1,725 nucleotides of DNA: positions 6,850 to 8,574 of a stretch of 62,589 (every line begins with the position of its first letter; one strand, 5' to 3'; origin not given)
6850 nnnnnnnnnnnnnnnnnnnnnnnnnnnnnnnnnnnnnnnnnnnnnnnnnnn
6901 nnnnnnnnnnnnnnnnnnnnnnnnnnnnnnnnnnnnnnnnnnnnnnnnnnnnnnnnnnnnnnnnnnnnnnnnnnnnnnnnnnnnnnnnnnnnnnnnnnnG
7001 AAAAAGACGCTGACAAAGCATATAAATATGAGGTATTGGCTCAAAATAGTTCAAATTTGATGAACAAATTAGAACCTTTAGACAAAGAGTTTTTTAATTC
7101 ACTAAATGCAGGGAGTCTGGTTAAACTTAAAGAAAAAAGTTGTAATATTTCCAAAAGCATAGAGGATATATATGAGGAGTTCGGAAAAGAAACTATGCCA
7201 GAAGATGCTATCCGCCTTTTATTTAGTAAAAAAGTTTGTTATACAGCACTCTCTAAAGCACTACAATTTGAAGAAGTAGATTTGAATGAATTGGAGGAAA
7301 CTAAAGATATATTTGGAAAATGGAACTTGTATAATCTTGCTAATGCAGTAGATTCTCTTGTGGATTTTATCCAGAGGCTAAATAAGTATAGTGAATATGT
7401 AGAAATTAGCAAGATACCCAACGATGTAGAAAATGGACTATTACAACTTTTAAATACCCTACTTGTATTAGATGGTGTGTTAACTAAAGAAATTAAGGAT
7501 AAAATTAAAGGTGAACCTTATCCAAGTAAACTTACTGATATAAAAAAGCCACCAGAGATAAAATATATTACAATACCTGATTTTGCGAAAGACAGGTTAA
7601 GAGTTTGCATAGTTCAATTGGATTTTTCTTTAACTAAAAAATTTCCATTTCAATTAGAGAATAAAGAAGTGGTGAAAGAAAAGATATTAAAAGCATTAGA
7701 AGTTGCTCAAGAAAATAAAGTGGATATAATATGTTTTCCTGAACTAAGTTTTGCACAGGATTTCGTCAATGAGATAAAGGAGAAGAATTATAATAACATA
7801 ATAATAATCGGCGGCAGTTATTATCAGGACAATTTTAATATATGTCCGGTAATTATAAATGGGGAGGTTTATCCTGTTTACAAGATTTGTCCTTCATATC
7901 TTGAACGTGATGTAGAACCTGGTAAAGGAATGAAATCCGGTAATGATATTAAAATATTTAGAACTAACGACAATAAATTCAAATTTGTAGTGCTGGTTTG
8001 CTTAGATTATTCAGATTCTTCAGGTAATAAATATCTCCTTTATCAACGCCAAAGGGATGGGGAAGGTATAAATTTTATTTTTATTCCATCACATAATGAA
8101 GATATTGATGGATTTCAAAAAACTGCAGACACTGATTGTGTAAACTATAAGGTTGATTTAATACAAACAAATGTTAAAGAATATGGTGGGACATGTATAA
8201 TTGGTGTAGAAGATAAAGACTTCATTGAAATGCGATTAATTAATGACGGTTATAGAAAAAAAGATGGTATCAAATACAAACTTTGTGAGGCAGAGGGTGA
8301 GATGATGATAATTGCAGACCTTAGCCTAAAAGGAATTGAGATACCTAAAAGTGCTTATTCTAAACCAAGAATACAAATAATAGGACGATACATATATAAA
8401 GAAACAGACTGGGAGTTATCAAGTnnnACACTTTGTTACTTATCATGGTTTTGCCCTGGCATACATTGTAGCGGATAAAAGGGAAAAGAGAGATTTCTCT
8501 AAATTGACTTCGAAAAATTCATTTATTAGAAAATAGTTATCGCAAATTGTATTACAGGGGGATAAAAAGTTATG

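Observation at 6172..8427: TPR array fused to a nitrilase-superfamily (CN-hydrolase) domain inside a defence-type island: candidate single-protein sensor-effector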

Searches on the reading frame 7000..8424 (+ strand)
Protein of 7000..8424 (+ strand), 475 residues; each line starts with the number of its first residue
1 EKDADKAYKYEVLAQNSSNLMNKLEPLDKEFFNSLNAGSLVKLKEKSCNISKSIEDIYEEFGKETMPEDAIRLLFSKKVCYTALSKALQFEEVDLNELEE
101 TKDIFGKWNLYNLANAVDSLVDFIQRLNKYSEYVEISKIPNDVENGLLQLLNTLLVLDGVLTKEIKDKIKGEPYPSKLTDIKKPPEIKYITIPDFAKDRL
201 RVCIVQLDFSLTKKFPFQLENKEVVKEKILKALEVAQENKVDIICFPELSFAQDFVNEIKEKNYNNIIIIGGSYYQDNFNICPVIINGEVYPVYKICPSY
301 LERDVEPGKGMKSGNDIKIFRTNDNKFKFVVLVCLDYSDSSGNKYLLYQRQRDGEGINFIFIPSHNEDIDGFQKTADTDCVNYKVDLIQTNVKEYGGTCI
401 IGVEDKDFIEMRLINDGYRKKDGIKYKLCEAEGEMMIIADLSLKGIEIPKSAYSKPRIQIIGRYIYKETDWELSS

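Call 8: search_protein_families(library=ncbifam, proteins=[window:7000-8424:+], max_evalue=1)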
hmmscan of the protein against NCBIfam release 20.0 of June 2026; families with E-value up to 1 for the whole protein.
window:7000-8424:+ (475 aa): 2 families
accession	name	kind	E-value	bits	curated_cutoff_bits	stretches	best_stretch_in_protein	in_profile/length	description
NF008934.0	PRK12291.1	equivalog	0.00055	19.3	427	1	204-282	199-283/419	apolipoprotein N-acyltransferase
TIGR00546.1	lnt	equivalog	0.0025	17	132.9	1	196-262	156-220/395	apolipoprotein N-acyltransferase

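Call 9: find_homologous_proteins(query=window:7009-8424:+, max_evalue=0.001)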
Query window:7009-8424:+ (472 aa): 49 proteins with E <= 0.001 among 8000 candidates.
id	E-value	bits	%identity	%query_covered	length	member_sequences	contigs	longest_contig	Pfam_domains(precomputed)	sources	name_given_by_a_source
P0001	0.0e+0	1046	100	100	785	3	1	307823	PF03704.24,PF25060.1,PF22890.2,PF13414.13,PF01535.27,PF12569.15,PF17169.10,PF13374.13,PF24575.2,PF25068.3,PF00515.35,PF04212.25,PF13424.13,PF13429.13,PF07719.24,PF13174.13,PF25063.1,PF13431.13,PF23914.2,PF23300.4,PF13176.13,PF13428.13,PF14559.13,PF13371.13,PF12895.14,PF21033.5,PF13432.13,PF13181.13,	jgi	-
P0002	1.2e-172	593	62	99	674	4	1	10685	PF25063.1,PF13431.13,PF13414.13,PF13428.13,PF13374.13,PF14559.13,PF13371.13,PF00515.35,PF12895.14,PF13424.13,PF13432.13,PF13181.13,PF01239.29,PF07719.24,PF13174.13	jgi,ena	-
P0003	1.2e-171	590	62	99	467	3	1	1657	-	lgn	-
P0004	3.6e-170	585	60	99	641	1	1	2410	PF25063.1,PF13431.13,PF13414.13,PF13428.13,PF13374.13,PF14559.13,PF24575.2,PF13371.13,PF00515.35,PF12895.14,PF13424.13,PF13432.13,PF13181.13,PF07719.24,PF13174.13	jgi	-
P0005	4.4e-160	552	56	99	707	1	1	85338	PF13431.13,PF13414.13,PF13428.13,PF13374.13,PF14559.13,PF13371.13,PF00515.35,PF12895.14,PF13424.13,PF13432.13,PF13181.13,PF01239.29,PF07719.24,PF13174.13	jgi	jgi:tetratricopeptide (TPR) repeat protein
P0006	7.5e-148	511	55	99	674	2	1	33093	PF25063.1,PF13431.13,PF13414.13,PF13428.13,PF13374.13,PF14559.13,PF13371.13,PF00515.35,PF12895.14,PF13424.13,PF13432.13,PF13181.13,PF01239.29,PF07719.24,PF13174.13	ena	-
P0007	1.6e-144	500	53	99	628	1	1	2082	PF13431.13,PF13414.13,PF13371.13,PF00515.35,PF13424.13,PF13432.13,PF13428.13,PF13181.13,PF07719.24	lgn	-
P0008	3.7e-120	420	47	97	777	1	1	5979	PF25063.1,PF13431.13,PF23914.2,PF13414.13,PF13428.13,PF25064.2,PF13374.13,PF14559.13,PF13371.13,PF00515.35,PF12895.14,PF13424.13,PF13432.13,PF13181.13,PF01239.29,PF07719.24,PF13174.13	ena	-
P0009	6.7e-117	409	46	97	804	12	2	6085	PF25063.1,PF13431.13,PF23914.2,PF25062.2,PF13414.13,PF13176.13,PF12569.15,PF17004.12,PF13428.13,PF13374.13,PF14559.13,PF24575.2,PF13371.13,PF00515.35,PF12895.14,PF13424.13,PF21033.5,PF13432.13,PF13181.13,PF12968.14,PF07719.24,PF13174.13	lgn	-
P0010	3.0e-114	400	45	99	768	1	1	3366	PF25063.1,PF13431.13,PF23914.2,PF25062.2,PF13414.13,PF13176.13,PF12569.15,PF13428.13,PF13374.13,PF14559.13,PF24575.2,PF13371.13,PF00515.35,PF12895.14,PF13424.13,PF21033.5,PF13432.13,PF13181.13,PF12968.14,PF01239.29,PF07719.24,PF13174.13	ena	-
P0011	2.5e-112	394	47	95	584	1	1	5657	PF13431.13,PF13414.13,PF13428.13,PF13374.13,PF14559.13,PF13371.13,PF00515.35,PF13424.13,PF13432.13,PF13181.13,PF07719.24,PF13174.13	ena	-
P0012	6.5e-106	373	44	99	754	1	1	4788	PF13414.13,PF01535.27,PF12569.15,PF13374.13,PF24575.2,PF00515.35,PF13424.13,PF23233.2,PF13429.13,PF07719.24,PF13174.13,PF20308.5,PF25063.1,PF13431.13,PF23914.2,PF25062.2,PF13176.13,PF13428.13,PF14559.13,PF13371.13,PF22860.3,PF12895.14,PF21033.5,PF13432.13,PF13181.13,PF12968.14,PF01239.29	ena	-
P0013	3.0e-105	371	45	93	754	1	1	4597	PF25060.1,PF13414.13,PF01535.27,PF12569.15,PF17169.10,PF13374.13,PF24575.2,PF21051.4,PF00515.35,PF04212.25,PF13424.13,PF28559.1,PF13429.13,PF07719.24,PF13174.13,PF20308.5,PF25063.1,PF14853.13,PF13431.13,PF23914.2,PF25062.2,PF23300.4,PF13176.13,PF13428.13,PF14559.13,PF13371.13,PF22860.3,PF12895.14,PF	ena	-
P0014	1.5e-103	365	44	98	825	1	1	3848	PF03704.24,PF25060.1,PF22890.2,PF13414.13,PF12569.15,PF17004.12,PF13374.13,PF24575.2,PF00515.35,PF04212.25,PF13424.13,PF07719.24,PF13174.13,PF25063.1,PF14853.13,PF13431.13,PF23914.2,PF25062.2,PF13176.13,PF13428.13,PF25064.2,PF14559.13,PF27595.1,PF13371.13,PF22860.3,PF12895.14,PF21033.5,PF13432.13,PF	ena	-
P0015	1.4e-100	355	44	98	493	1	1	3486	-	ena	-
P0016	2.1e-100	355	41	98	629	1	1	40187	PF14559.13,PF13431.13,PF13414.13,PF13371.13,PF00515.35,PF13424.13,PF13432.13,PF13428.13,PF13181.13,PF07719.24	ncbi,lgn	-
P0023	5.1e-78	281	49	63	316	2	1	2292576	-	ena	-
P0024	1.9e-77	279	43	79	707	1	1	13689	PF25063.1,PF13431.13,PF23914.2,PF25062.2,PF13414.13,PF13176.13,PF12569.15,PF17004.12,PF13428.13,PF13374.13,PF14559.13,PF24575.2,PF13371.13,PF00515.35,PF04212.25,PF12895.14,PF13424.13,PF21033.5,PF13432.13,PF13181.13,PF01239.29,PF07719.24,PF13174.13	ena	-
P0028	6.6e-70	254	43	64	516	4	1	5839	PF03704.24,PF07096.17,PF13414.13,PF17169.10,PF13374.13,PF24575.2,PF00515.35,PF04212.25,PF13424.13,PF07719.24,PF13174.13,PF25063.1,PF14853.13,PF13431.13,PF23914.2,PF25062.2,PF13176.13,PF13428.13,PF14559.13,PF10516.16,PF27595.1,PF13371.13,PF12895.14,PF21033.5,PF13432.13,PF06552.19,PF13181.13,PF12968.1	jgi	-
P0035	1.3e-56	210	39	76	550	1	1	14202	PF06745.20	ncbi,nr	ncbi:KaiC [uncultured archaeon]|nr:KaiC [uncultured archaeon]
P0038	3.8e-55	206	44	60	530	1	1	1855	-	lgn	-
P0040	9.5e-51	191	38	65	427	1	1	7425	-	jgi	jgi:predicted amidohydrolase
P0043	2.3e-47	180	39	56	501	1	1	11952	PF18864.7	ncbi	-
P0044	6.1e-44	169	40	51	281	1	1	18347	-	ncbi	-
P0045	5.8e-42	162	40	58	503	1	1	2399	-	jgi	jgi:predicted amidohydrolase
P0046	2.3e-40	157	36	61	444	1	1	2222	PF00072.31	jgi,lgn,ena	-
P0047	5.9e-34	136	39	58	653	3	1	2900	PF00078.33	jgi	jgi:retron-type reverse transcriptase/predicted amidohydrolase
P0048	7.3e-33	132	32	69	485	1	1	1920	-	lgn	-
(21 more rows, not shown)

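Call 12: search_protein_families(library=pfam, proteins=[P0035, P0043, P0046, P0047, P0040, P0045, P0038, P0048, P0044, P0023], max_evalue=0.1)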
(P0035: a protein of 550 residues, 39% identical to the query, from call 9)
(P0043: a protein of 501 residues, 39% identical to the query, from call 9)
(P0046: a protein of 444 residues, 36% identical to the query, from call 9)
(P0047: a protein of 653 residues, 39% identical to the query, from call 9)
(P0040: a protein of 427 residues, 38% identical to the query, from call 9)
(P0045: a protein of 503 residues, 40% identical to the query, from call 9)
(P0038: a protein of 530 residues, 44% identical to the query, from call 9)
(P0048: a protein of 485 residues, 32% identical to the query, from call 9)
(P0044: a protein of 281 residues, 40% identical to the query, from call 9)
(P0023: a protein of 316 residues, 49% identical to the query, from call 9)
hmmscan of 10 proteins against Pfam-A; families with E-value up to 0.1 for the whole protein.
P0035 (550 aa): 2 families
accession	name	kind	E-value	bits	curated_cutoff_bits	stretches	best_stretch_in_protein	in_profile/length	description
PF06745.19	ATPase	-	1.5e-14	54.4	26.6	1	1-134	1-132/231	KaiC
PF00795.27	CN_hydrolase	-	0.0032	17.3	23.2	1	298-405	20-151/256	Carbon-nitrogen hydrolase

P0043 (501 aa): 1 family
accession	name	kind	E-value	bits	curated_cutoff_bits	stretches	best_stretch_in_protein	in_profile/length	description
PF18864.6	AbiTii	-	5.9e-08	33.6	27.6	1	25-199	3-184/189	AbiTii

P0046 (444 aa): 2 families
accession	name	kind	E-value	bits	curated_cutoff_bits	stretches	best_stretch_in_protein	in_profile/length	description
PF00072.30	Response_reg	-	1.6e-21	77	30.2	1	4-105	1-101/111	Response regulator receiver domain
PF00795.27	CN_hydrolase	-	0.0046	16.8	23.2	0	200-334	20-172/256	Carbon-nitrogen hydrolase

P0047 (653 aa): 3 families
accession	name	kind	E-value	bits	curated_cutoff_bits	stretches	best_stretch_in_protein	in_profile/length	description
PF00078.32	RVT_1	-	1.7e-21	77.4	29.6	1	84-273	2-204/205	Reverse transcriptase (RNA-dependent DNA polymerase)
PF00795.27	CN_hydrolase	-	0.00079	19.3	23.2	1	393-447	2-50/256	Carbon-nitrogen hydrolase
PF08968.15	DUF1885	-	0.015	15.8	25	1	30-87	19-79/133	Domain of unknown function (DUF1885)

P0040 (427 aa): 2 families
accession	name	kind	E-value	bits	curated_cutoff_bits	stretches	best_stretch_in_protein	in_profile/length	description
PF19363.4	DUF5939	-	0.026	14.1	22.5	0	40-106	42-106/281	Family of unknown function (DUF5939)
PF00795.27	CN_hydrolase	-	0.057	13.2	23.2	0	268-294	129-155/256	Carbon-nitrogen hydrolase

P0045 (503 aa): 1 family
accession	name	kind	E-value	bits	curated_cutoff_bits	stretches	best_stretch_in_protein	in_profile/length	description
PF00795.27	CN_hydrolase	-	6.1e-05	22.9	23.2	0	209-264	1-42/256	Carbon-nitrogen hydrolase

P0038 (530 aa): 1 family
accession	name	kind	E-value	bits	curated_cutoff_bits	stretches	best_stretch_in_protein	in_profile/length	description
PF00795.27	CN_hydrolase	-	0.076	12.8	23.2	0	265-292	15-42/256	Carbon-nitrogen hydrolase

P0048 (485 aa): 1 family
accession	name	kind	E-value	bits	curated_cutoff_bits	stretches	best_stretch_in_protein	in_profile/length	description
PF00795.27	CN_hydrolase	-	0.00099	19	23.2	1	226-358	2-151/256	Carbon-nitrogen hydrolase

P0044 (281 aa): 1 family
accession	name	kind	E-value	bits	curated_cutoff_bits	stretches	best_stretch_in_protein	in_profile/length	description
PF00795.27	CN_hydrolase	-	0.023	14.5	23.2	0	94-211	107-231/256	Carbon-nitrogen hydrolase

P0023 (316 aa): 1 family
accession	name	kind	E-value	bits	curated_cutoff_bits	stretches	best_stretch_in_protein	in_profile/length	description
PF09671.16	Spore_GerQ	-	0.009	16.4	25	0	23-47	45-68/76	Spore coat protein (Spore_GerQ)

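Call 16: find_encoding_contigs(protein=P0001, flank=10000, max_places=3)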
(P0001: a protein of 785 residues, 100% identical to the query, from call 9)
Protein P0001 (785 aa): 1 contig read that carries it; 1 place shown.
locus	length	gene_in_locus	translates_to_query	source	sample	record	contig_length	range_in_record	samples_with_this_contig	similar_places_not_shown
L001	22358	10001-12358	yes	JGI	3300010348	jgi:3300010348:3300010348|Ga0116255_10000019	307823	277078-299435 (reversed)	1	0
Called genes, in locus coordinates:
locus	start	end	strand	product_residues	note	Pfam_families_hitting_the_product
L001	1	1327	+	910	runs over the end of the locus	PF02629:CoA_binding, PF13380:CoA_binding_2, PF13607:Succ_CoA_lig, PF19045:Ligase_CoA_2, PF13549:ATP-grasp_5, PF13302:Acetyltransf_3, PF00583:Acetyltransf_1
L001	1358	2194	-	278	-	-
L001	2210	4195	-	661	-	PF00326:Peptidase_S9 (faint)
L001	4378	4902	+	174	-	PF00293:NUDIX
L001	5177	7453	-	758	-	PF08306:Glyco_hydro_98M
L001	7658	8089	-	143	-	PF01384:PHO4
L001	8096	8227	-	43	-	-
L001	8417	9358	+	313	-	PF12740:PETase (faint), PF20434:BD-FAE, PF12146:Hydrolase_4 (faint), PF02230:Abhydrolase_2 (faint), PF07859:Abhydrolase_3, PF00326:Peptidase_S9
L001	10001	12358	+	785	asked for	PF00515:TPR_1, PF07719:TPR_2, PF13181:TPR_8, PF13414:TPR_11, PF13432:TPR_16, PF00515:TPR_1, PF07719:TPR_2, PF13414:TPR_11, +55 more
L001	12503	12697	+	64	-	PF01980:TrmO_N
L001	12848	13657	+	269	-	PF01555:N6_N4_Mtase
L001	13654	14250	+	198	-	PF01844:HNH (weak)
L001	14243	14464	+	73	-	-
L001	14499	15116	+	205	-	PF01555:N6_N4_Mtase, PF01170:UPF0020 (faint), PF08241:Methyltransf_11 (faint), PF01555:N6_N4_Mtase (weak)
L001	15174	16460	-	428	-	PF06134:RhaA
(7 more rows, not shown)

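Call 17: find_encoding_contigs(protein=P0005, flank=10000, max_places=3)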
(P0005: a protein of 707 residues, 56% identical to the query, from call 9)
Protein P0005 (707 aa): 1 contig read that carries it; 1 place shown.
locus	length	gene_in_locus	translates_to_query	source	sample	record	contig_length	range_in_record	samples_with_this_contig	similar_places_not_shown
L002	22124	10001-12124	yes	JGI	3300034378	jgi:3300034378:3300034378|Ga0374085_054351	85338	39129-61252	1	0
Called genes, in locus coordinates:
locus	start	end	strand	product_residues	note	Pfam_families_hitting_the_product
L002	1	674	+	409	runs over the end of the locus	PF00579:tRNA-synt_1b, PF22421:SYY_C-terminal, PF01479:S4 (weak)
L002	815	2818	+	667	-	PF00270:DEAD (faint), PF04851:ResIII, PF17757:UvrB_inter, PF27431:UvrB_3rd, PF00271:Helicase_C, PF12344:UvrB, PF02151:UVR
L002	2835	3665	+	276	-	-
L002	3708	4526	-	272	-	PF00404:Dockerin_1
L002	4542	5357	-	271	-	PF00404:Dockerin_1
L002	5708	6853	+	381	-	PF16491:Peptidase_M48_N, PF01435:Peptidase_M48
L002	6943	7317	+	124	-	-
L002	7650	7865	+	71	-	-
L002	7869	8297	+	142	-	PF01951:Archease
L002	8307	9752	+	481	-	PF01139:RtcB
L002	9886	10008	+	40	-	-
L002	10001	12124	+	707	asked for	PF13424:TPR_12 (weak), PF00515:TPR_1, PF07719:TPR_2 (weak), PF13414:TPR_11, PF00515:TPR_1, PF13181:TPR_8 (weak), PF00515:TPR_1 (weak), PF00515:TPR_1, +13 more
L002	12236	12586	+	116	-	PF07653:SH3_2, PF00018:SH3_1 (faint), PF14604:SH3_9 (weak)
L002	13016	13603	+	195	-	PF13505:OMP_b-brl (weak)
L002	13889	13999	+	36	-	-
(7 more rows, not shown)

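Call 33: find_encoding_contigs(protein=P0006, flank=10000, max_places=2)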
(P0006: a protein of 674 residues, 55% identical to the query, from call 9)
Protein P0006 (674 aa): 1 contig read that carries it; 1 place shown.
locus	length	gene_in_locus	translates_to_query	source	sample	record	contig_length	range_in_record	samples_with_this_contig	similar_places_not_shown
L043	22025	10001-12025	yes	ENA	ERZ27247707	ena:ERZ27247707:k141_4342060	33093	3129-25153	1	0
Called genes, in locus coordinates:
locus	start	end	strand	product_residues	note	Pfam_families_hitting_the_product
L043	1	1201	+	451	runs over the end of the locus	PF00291:PALP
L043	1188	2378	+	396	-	PF01053:Cys_Met_Meta_PP, PF00155:Aminotran_1_2, PF01041:DegT_DnrJ_EryC1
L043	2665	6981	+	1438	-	PF13020:NOV_C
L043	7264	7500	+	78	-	PF18765:Polbeta (weak)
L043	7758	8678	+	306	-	PF00535:Glycos_transf_2, PF13641:Glyco_tranf_2_3, PF13632:Glyco_trans_2_3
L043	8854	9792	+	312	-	PF01048:PNP_UDP_1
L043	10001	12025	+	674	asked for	PF13432:TPR_16, PF13431:TPR_17, PF00515:TPR_1, PF07719:TPR_2, PF13181:TPR_8, PF13414:TPR_11, PF13414:TPR_11, PF00515:TPR_1, +13 more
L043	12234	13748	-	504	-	PF00501:AMP-binding, PF13193:AMP-binding_C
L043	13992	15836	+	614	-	PF11412:DsbD_N (weak), PF02683:DsbD_TM, PF13386:DsbD_2 (weak), PF03190:Thioredox_DsbH (weak), PF00085:Thioredoxin, PF13098:Thioredoxin_2, PF13899:Thioredoxin_7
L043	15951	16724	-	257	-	PF02169:LPP20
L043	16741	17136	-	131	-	PF02169:LPP20 (weak)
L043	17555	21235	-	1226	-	PF17210:SdrD_B (faint), PF17802:SpaA (faint), PF22904:NOMO1-like_2nd (faint), PF13620:CarboxypepD_reg, PF13620:CarboxypepD_reg, PF13715:CarbopepD_reg_2 (weak), PF13620:CarboxypepD_reg, PF13715:CarbopepD_reg_2, +9 more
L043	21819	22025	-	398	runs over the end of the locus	-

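Call 34: find_encoding_contigs(protein=P0016, flank=10000, max_places=2)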
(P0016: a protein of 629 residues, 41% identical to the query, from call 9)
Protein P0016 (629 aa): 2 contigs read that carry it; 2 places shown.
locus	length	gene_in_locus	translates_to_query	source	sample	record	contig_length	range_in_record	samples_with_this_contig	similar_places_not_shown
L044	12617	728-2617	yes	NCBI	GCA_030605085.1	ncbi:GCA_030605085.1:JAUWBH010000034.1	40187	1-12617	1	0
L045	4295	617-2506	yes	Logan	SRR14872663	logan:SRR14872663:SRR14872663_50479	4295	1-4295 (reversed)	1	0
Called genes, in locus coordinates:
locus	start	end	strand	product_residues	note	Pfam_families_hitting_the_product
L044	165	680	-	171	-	-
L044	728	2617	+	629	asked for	PF13181:TPR_8 (faint), PF00515:TPR_1, PF07719:TPR_2 (weak), PF13414:TPR_11, PF13432:TPR_16 (weak), PF00515:TPR_1, PF07719:TPR_2, PF13414:TPR_11, +5 more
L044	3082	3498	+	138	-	-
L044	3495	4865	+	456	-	PF14559:TPR_19 (weak), PF00515:TPR_1 (weak), PF13432:TPR_16 (weak), PF14559:TPR_19 (weak), PF00515:TPR_1, PF07719:TPR_2 (weak), PF13181:TPR_8 (weak), PF13414:TPR_11, +10 more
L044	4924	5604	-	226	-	PF02359:CDC48_N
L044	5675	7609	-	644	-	PF01935:DUF87, PF13401:AAA_22 (faint)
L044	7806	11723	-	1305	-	-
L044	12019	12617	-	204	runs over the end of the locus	-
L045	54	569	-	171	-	-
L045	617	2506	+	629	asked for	PF13181:TPR_8 (faint), PF00515:TPR_1, PF07719:TPR_2 (weak), PF13414:TPR_11, PF13432:TPR_16 (weak), PF00515:TPR_1, PF07719:TPR_2, PF13414:TPR_11, +5 more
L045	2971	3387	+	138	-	-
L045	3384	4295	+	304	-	?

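Call 35: find_encoding_contigs(protein=P0024, flank=10000, max_places=2)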
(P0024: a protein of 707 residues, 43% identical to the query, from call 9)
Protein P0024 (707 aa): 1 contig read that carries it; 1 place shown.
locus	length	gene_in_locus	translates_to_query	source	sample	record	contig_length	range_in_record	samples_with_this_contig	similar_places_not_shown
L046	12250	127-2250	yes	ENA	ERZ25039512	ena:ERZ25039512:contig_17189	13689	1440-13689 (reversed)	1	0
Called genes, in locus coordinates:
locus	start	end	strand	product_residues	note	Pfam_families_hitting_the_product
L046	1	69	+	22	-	?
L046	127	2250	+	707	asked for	PF25063:ARM_TT21_C, PF12895:ANAPC3, PF00515:TPR_1, PF07719:TPR_2, PF13424:TPR_12, PF13432:TPR_16, PF13371:TPR_9, PF14559:TPR_19, +24 more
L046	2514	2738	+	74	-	-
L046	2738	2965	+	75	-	-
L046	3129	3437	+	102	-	PF01909:NTP_transf_2, PF18765:Polbeta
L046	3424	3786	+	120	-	PF01934:HepT-like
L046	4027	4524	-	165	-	PF01850:PIN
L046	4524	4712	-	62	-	PF01954:AF2212-like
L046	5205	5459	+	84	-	PF18765:Polbeta, PF01909:NTP_transf_2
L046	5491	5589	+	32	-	-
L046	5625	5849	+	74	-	PF01934:HepT-like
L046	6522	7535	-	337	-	PF13379:NMT1_2, PF09084:NMT1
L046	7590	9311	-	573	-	PF00753:Lactamase_B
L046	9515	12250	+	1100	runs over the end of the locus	PF05228:CHASE4, PF13426:PAS_9, PF00989:PAS, PF08447:PAS_3, PF08448:PAS_4, PF13426:PAS_9, PF00989:PAS, PF08448:PAS_4, +8 more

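Call 36: find_encoding_contigs(protein=P0002, flank=10000, max_places=2)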
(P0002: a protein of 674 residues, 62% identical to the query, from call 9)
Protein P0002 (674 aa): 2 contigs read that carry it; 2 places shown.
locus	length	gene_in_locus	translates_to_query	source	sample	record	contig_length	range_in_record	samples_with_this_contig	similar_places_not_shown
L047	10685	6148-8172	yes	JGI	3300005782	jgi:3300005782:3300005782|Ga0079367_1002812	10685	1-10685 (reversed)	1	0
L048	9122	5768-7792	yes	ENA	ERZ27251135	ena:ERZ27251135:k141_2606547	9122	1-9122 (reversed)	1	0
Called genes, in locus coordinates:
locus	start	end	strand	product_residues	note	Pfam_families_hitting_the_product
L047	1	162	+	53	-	?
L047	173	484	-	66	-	-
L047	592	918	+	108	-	PF03091:CutA1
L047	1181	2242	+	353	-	PF00144:Beta-lactamase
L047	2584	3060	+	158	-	PF01988:VIT1 (weak)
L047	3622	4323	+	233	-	-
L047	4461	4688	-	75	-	-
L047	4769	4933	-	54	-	-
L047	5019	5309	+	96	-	-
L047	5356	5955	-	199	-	PF00565:SNase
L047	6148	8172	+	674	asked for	PF13371:TPR_9, PF00515:TPR_1, PF13414:TPR_11, PF00515:TPR_1, PF13181:TPR_8, PF13431:TPR_17, PF00515:TPR_1, PF07719:TPR_2, +16 more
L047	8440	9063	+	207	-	-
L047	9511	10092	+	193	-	PF14321:DUF4382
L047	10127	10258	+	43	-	-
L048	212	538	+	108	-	PF03091:CutA1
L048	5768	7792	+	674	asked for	PF13371:TPR_9, PF00515:TPR_1, PF13414:TPR_11, PF00515:TPR_1, PF13181:TPR_8, PF13431:TPR_17, PF00515:TPR_1, PF07719:TPR_2, +16 more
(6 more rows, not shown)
